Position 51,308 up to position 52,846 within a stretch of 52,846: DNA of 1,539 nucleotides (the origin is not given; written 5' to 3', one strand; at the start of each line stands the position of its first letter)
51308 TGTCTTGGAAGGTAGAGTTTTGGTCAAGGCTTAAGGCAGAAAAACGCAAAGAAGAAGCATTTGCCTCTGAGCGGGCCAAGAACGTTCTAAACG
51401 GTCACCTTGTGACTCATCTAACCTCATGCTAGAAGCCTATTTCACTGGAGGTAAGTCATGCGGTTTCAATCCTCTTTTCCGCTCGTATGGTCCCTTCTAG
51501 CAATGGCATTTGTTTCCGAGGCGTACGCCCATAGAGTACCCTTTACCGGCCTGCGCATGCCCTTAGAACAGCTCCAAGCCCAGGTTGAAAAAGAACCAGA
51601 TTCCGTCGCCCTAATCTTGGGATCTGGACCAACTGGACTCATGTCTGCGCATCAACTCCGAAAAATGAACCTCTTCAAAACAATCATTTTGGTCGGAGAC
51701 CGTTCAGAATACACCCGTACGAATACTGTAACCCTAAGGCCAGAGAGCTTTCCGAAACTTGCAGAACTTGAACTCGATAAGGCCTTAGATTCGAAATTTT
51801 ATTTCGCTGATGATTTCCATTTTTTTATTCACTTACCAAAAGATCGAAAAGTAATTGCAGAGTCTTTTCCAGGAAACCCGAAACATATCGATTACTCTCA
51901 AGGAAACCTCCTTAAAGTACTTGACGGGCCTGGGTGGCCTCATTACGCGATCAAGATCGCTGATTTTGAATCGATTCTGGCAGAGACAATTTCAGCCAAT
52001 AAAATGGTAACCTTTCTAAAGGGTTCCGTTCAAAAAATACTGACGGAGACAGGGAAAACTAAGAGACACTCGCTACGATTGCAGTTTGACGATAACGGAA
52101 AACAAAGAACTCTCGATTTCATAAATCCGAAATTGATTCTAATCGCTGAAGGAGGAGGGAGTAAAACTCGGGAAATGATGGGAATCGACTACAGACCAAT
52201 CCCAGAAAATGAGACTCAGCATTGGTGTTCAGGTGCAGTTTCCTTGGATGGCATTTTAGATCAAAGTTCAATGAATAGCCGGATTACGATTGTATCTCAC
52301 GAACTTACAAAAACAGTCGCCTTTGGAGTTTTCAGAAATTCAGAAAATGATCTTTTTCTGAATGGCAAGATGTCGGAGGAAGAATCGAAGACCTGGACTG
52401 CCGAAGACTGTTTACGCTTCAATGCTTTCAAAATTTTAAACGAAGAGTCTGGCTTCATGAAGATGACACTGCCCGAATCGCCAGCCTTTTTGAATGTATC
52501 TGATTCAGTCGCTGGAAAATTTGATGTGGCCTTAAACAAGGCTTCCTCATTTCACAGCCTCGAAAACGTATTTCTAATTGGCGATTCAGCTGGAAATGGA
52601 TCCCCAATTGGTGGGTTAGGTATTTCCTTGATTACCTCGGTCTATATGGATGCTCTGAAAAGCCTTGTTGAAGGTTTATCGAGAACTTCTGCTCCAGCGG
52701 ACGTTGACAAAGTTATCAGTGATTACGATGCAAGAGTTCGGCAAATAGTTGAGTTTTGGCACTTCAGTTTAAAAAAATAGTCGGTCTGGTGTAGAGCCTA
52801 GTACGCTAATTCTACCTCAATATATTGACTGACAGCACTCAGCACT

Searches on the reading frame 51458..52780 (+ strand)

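Call 3: search_protein_families(library=pfam, proteins=[window:51458-52780:+], max_evalue=1)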
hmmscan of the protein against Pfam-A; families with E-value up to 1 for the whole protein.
window:51458-52780:+ (440 aa): 5 families
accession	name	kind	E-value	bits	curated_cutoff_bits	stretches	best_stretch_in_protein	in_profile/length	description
PF01494.25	FAD_binding_3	-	3.3e-08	33.6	22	1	51-408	4-323/349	FAD binding domain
PF16912.11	Glu_dehyd_C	-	0.0081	16.1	34.9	1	41-87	25-70/211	Glucose dehydrogenase C-terminus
PF04820.20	Trp_halogenase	-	0.18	11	21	0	369-433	320-381/458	Tryptophan halogenase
PF07992.20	Pyr_redox_2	-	0.24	11.2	26.1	0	52-232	4-108/291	Pyridine nucleotide-disulphide oxidoreductase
PF00890.30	FAD_binding_2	-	0.28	10.7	20.4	0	52-78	3-28/414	FAD binding domain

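Call 4: search_protein_families(library=ncbifam, proteins=[window:51458-52780:+], max_evalue=1)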
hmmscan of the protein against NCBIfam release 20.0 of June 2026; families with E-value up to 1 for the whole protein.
window:51458-52780:+ (440 aa): 16 families
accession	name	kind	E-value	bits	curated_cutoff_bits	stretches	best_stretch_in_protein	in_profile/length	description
TIGR01988.1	Ubi-OHases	subfamily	1.6e-06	27.2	224.65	1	52-246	3-176/387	ubiquinone biosynthesis hydroxylase, UbiH/UbiF/VisC/COQ6 family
NF004780.0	PRK06126.1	subfamily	4.7e-06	25.2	445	1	50-389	10-324/552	hypothetical protein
NF004829.0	PRK06183.1-3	subfamily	0.00041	19.2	390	1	50-246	10-186/520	bifunctional 3-(3-hydroxy-phenyl)propionate/3-hydroxycinnamic acid hydroxylase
NF004833.1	PRK06185.1-1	subfamily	0.0011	17.8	488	1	341-409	255-321/403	FAD-dependent oxidoreductase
NF005691.0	PRK07494.1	equivalog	0.0018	16.9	459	1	45-111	5-69/404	UbiH/UbiF family hydroxylase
NF005612.0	PRK07364.1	equivalog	0.002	16.7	487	0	172-244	125-190/415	FAD-dependent hydroxylase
NF006144.0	PRK08294.1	subfamily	0.0075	14.6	560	1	34-78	17-62/637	phenol 2-monooxygenase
NF004834.1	PRK06185.1-3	subfamily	0.0077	15.1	500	1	355-409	272-325/420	FAD-dependent oxidoreductase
NF004832.0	PRK06184.1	subfamily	0.015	14.1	476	1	227-390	163-305/506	hypothetical protein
TIGR01984.1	UbiH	equivalog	0.018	13.9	392.2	1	163-246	100-173/382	2-octaprenyl-6-methoxyphenyl hydroxylase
NF033145.1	rif_monoox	equivalog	0.02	13.8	800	0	52-82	4-33/472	rifampin monooxygenase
NF004835.0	PRK06185.1-4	equivalog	0.034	12.9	601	1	371-407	290-326/411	FAD-dependent oxidoreductase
NF006091.0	PRK08243.1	subfamily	0.053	12.3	351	0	52-118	6-73/393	4-hydroxybenzoate 3-monooxygenase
TIGR02032.1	GG-red-SF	subfamily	0.082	12.6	158.8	0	351-390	246-284/297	geranylgeranyl reductase family protein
NF005547.0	PRK07208.1-3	equivalog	0.11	11.1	380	1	47-76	3-32/465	hypothetical protein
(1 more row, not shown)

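Call 67: search_protein_families(library=padloc, proteins=[window:51458-52780:+], max_evalue=0.01)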
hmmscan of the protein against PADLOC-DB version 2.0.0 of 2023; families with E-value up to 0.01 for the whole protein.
window:51458-52780:+ (440 aa): 0 families
